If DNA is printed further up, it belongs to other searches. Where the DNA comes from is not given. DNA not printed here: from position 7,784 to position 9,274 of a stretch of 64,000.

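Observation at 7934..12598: McrB-McrC translationally coupled to a Shedu-type nuclease: candidate three-gene defence operon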

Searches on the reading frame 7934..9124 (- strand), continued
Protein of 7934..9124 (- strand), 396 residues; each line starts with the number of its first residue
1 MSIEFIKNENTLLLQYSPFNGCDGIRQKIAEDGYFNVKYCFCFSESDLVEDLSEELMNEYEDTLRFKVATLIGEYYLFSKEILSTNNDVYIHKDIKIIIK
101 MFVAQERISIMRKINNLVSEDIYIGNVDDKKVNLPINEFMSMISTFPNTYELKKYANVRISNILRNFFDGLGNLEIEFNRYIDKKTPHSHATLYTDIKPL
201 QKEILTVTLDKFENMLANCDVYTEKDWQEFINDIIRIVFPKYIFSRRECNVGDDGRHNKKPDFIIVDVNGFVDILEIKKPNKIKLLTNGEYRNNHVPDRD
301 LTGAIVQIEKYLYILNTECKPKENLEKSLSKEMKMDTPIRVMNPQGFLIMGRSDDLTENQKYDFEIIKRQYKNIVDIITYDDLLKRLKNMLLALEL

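Call 47: find_encoding_contigs(protein=P0005, flank=8000, max_places=3)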
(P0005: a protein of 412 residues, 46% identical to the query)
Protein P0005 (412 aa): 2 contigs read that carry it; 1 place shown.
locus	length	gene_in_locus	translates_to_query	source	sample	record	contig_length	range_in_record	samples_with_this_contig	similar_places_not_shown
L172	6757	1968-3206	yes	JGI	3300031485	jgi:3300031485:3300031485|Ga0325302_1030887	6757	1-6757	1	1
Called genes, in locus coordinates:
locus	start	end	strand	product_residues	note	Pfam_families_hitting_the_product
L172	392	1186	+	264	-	-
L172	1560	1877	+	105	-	-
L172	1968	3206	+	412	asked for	PF14082:SduA_C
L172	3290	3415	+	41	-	-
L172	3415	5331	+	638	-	PF02171:Piwi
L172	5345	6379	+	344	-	PF13289:SIR2_2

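Call 49: search_protein_families(library=pfam, proteins=[L170:1-843:+, L172:392-1186:+], max_evalue=0.1)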
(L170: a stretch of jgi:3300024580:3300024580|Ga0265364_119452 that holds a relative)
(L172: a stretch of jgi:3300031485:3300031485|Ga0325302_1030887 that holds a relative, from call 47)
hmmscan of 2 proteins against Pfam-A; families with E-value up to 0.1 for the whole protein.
L170:1-843:+ (280 aa): 1 family
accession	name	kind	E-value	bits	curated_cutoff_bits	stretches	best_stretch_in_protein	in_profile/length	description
PF10117.15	McrBC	-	1.2e-29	103.7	23.9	1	2-234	89-317/318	McrBC 5-methylcytosine restriction system component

L172:392-1186:+ (264 aa): 0 families

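Call 61: list_cluster_members(proteins=[P0001, P0121, P0122, P0126])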
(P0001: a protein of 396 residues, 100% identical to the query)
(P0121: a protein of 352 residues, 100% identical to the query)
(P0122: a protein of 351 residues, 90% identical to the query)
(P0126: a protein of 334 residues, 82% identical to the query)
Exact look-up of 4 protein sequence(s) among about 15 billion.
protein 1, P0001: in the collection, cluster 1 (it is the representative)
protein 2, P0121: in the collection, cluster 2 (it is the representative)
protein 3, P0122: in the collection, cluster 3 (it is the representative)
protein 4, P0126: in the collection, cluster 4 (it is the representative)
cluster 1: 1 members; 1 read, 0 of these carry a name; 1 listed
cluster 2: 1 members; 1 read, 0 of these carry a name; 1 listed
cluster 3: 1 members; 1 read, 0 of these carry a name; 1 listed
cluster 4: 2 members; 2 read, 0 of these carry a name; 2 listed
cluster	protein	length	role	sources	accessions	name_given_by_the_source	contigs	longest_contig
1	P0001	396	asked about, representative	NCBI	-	-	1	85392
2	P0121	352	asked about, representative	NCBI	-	-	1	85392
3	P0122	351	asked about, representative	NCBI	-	-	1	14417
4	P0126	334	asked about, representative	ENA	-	-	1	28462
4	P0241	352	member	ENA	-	-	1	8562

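Call 63: find_encoding_contigs(protein=P0241, flank=7000, max_places=2)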
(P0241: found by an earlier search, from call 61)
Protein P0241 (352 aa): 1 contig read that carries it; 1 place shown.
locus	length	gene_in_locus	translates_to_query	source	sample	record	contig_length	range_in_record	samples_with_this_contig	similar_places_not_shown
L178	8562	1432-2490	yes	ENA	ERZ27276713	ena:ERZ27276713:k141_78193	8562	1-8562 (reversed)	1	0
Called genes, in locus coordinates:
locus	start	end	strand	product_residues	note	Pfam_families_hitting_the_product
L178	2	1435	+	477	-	?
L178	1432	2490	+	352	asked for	PF10117:McrBC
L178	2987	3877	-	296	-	PF10298:WhiA_N, PF14528:LAGLIDADG_3 (faint), PF14527:LAGLIDADG_WhiA, PF02650:HTH_WhiA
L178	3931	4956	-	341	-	PF01933:CofD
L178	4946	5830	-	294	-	PF03668:RapZ-like_N, PF22740:PapZ_C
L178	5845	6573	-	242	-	PF02811:PHP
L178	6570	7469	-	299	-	PF01565:FAD_binding_4, PF02873:MurB_C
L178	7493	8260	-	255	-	PF19567:CpsB_CapC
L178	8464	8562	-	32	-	?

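Call 68: search_solved_structures(query=window:7934-9124:-, max_evalue=0.01, show_alignments=1)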
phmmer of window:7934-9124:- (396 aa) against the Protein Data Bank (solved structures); distinct sequences matched with E-value up to 0.01: 4.
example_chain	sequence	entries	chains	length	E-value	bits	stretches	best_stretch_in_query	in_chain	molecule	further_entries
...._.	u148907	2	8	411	1.8e-57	198.5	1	55-394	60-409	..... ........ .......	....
8ps6_A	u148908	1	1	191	3.5e-19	72.4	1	43-186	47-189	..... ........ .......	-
8ti8_A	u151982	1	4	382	3.6e-10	42.8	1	224-395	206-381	Shedu protein SduA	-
8ti9_E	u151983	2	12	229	6.4e-10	42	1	223-395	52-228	Shedu protein SduA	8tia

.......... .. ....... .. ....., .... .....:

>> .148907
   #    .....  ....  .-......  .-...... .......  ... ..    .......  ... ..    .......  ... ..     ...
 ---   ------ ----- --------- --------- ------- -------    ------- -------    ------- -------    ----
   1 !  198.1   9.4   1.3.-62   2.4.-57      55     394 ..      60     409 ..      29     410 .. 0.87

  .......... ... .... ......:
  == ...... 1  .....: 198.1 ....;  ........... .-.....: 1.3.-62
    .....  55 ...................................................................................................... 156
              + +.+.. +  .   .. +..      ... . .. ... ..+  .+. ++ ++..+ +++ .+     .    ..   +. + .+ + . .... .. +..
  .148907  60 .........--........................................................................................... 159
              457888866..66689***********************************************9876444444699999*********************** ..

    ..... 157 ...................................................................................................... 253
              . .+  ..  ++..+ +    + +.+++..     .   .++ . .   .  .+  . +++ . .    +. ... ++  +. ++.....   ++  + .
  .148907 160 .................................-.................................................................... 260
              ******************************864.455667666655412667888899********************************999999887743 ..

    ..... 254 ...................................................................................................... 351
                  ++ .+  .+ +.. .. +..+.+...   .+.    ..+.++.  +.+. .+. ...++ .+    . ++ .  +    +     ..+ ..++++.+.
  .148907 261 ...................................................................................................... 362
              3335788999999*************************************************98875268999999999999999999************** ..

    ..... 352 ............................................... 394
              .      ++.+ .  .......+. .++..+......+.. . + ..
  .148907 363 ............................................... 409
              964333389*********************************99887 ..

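Call 75: search_protein_families(library=pfam, proteins=[L020:5982-7997:+, L033:4166-6184:+, L050:6586-7968:+, L068:6649-7968:+, L081:6853-8001:+, L085:6844-8001:+, L086:969-2081:+, L066:4476-7994:+, L019:7090-7980:+, L054:36-1325:+], max_evalue=0.00001)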
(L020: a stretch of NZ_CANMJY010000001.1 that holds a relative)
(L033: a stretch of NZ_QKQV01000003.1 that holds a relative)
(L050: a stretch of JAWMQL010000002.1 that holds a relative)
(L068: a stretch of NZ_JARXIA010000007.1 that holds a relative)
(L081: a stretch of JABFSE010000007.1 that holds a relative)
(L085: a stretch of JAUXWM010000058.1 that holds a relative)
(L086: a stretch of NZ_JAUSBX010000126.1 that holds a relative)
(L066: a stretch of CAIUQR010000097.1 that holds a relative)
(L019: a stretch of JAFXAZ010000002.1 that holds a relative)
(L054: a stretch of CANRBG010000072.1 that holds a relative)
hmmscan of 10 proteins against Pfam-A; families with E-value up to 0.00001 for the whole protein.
L020:5982-7997:+ (671 aa): 2 families
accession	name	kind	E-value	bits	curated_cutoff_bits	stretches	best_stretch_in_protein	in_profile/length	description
PF00580.27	UvrD-helicase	-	1.5e-20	74.5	23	1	43-309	19-254/271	UvrD/REP helicase N-terminal domain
PF13245.12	AAA_19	-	5.7e-12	46.4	25.1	1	41-310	15-133/134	AAA domain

L033:4166-6184:+ (672 aa): 2 families
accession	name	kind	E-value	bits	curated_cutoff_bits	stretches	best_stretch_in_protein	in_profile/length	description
PF00580.27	UvrD-helicase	-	4.2e-21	76.3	23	1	44-310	19-254/271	UvrD/REP helicase N-terminal domain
PF13245.12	AAA_19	-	3.2e-12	47.2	25.1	1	42-311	15-133/134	AAA domain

L050:6586-7968:+ (460 aa): 1 family
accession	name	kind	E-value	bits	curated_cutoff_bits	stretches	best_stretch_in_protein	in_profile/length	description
PF01420.25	Methylase_S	-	4.8e-18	66.4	22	1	285-440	23-163/168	Type I restriction modification DNA specificity domain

L068:6649-7968:+ (439 aa): 1 family
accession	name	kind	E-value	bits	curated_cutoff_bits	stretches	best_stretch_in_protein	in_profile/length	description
PF01420.25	Methylase_S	-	1.6e-07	32.2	22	1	242-418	1-162/168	Type I restriction modification DNA specificity domain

L081:6853-8001:+ (382 aa): 2 families
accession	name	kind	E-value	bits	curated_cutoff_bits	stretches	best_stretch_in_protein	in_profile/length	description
PF06250.17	YhcG_C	-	9.1e-66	221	32.5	1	203-357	1-157/157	YhcG PDDEXK nuclease domain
PF17761.7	DUF1016_N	-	1.4e-38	132.5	32.8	1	28-182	2-137/137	DUF1016 N-terminal domain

L085:6844-8001:+ (385 aa): 2 families
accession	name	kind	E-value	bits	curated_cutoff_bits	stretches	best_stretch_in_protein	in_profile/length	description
PF06250.17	YhcG_C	-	3.2e-66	222.5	32.5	1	206-360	1-157/157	YhcG PDDEXK nuclease domain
PF17761.7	DUF1016_N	-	3e-39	134.7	32.8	1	31-185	2-137/137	DUF1016 N-terminal domain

L086:969-2081:+ (370 aa): 2 families
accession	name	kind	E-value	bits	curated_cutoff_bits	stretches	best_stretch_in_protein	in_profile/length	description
PF06250.17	YhcG_C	-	4.1e-67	225.3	32.5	1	194-348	1-157/157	YhcG PDDEXK nuclease domain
PF17761.7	DUF1016_N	-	1.2e-37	129.5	32.8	1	18-173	1-137/137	DUF1016 N-terminal domain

L066:4476-7994:+ (1172 aa): 3 families
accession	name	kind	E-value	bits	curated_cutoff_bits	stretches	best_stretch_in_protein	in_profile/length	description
PF07669.17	Eco57I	-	6.9e-23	82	25.3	1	326-543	1-166/171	Eco57I restriction-modification methylase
PF02384.22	N6_Mtase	-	1.2e-08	35.2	20.4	0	448-564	116-232/311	N-6 DNA Methylase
PF20473.4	MmeI_Mtase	-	4.7e-07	29.7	27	0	284-358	20-95/259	MmeI, DNA-methyltransferase domain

L019:7090-7980:+ (296 aa): 1 family
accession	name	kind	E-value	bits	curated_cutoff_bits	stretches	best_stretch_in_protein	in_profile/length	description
PF02661.23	Fic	-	5.5e-18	66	24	1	144-239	2-90/93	Fic/DOC family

L054:36-1325:+ (429 aa): 2 families
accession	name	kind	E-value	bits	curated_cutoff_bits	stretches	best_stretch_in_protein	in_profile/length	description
PF13304.12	AAA_21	-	1.3e-08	35.7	27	0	332-380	246-295/304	AAA domain, putative AbiEii toxin, Type IV TA system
PF00005.33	ABC_tran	-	8.6e-08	33.3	25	0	116-142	2-28/137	ABC transporter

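Call 83: predict_structure(alignment_id=A1)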
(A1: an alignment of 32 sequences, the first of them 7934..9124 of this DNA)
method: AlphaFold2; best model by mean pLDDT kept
length: 396 residues; sequences in the alignment: 32
mean_pLDDT: 87.3   pTM: 0.52
mean pLDDT of the five models: 87.3, 86.8, 85.2, 84.8, 84.4
residues with pLDDT >= 90: 234; 70-90: 118; 50-70: 37; < 50: 7
segments of 3 or more residues with pLDDT < 50: 185-189
pLDDT, mean of each block of 10 residues (from residue 1): 87 90 87 90 89 53 88 94 94 93 83 88 90 91 79 71 79 62 51 78 96 94 94 96 94 90 96 95 82 87 95 93 94 89 95 91 95 96 96 90
secondary structure, 60 per line:
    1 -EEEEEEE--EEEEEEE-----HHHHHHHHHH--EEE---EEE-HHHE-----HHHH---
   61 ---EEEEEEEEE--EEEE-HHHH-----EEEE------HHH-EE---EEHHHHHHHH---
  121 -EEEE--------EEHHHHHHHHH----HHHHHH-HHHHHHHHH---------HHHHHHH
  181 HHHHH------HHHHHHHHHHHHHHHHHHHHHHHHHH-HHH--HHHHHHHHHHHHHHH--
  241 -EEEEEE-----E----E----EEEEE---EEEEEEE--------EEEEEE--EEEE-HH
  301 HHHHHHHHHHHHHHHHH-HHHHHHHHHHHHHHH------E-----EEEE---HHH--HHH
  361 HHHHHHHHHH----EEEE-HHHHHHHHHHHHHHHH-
elements in order: E2-8 E11-17 H23-32 E35-37 E41-43 H54-57 E64-72 E75-78 H80-83 E89-92 H110-117 E122-125 H136-144 H149-154 H156-164 H174-185 H192-217 H224-238 E242-247 E263-267 E271-277 E286-291 E294-297 H299-317 H319-333 E346-349 H358-370 E375-378 H380-395

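Call 85: search_dna_similar(query=window:7934-9124:-, collection=plasmids, mode=protein, max_rows=25)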
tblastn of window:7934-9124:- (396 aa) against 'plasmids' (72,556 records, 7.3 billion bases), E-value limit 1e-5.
Records with a match: 9; places in all: 9; records where one place covers at least 80% of the query: 5.
Best place of each record, by identity: <60% 9.
By first word of the organism name: Methylomonas 1; Rahnella 1; Paraburkholderia 1; Jannaschia 1; Sphingomonas 1; Arsenophonus 1; Clostridium 1; Methylorubrum 1; Spiroplasma 1.
By predicted mobility (MOB-suite, as given by PLSDB): non-mobilizable 6; mobilizable 2; conjugative 1.
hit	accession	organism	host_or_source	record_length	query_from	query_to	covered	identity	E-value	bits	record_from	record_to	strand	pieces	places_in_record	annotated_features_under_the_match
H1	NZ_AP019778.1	Methylomonas koyamae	-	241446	3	382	96%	33.4%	2e-62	224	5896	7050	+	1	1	Shedu immune nuclease family protein | PDDEXK nuclease domain-containing protein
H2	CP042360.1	Rahnella aquatilis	hyacinth,plant,hyacinth bulb, basal ...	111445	66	382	80%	34.8%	4e-52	194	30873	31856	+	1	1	DUF4263 domain-containing protein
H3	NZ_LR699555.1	Paraburkholderia dioscoreae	-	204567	65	382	80%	33.6%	3e-48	183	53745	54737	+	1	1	Shedu immune nuclease family protein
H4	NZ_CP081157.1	Jannaschia sp. M317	-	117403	5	382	95%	28.3%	2e-44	171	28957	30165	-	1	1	Shedu immune nuclease family protein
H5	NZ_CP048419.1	Sphingomonas insulae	Cell,soil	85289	65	382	80%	29.9%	4e-44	171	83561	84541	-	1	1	Shedu immune nuclease family protein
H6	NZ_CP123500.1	Arsenophonus sp. aPb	Lysandra bellargus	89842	167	382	55%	37.5%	1e-28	153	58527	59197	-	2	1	none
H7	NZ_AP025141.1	Clostridium botulinum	Homo sapiens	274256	150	382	59%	29.0%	3e-8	63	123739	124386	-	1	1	Shedu immune nuclease family protein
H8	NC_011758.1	Methylorubrum extorquens CM4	-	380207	200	382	46%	31.1%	2e-7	61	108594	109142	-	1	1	Shedu immune nuclease family protein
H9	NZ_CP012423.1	Spiroplasma kunkelii CR2-3x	Zea mays L.,whole organism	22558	203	382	45%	26.9%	4e-7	60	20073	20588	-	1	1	Shedu immune nuclease family protein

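Call 86: search_dna_similar(query=window:7934-9124:-, collection=phages, mode=protein, max_rows=15)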
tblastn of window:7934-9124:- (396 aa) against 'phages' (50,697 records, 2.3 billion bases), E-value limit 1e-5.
Records with a match: 1; places in all: 1; records where one place covers at least 80% of the query: 1.
Best place of each record, by identity: <60% 1.
By first word of the organism name: Enterobacteria 1.
By host as written in the record: Escherichia coli 1.
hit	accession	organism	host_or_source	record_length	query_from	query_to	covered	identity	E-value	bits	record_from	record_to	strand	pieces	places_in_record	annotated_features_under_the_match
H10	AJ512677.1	Enterobacteria phage P2-EC31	Escherichia coli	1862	58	382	82%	35.5%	2e-36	201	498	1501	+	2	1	putative lysogenic conversion protein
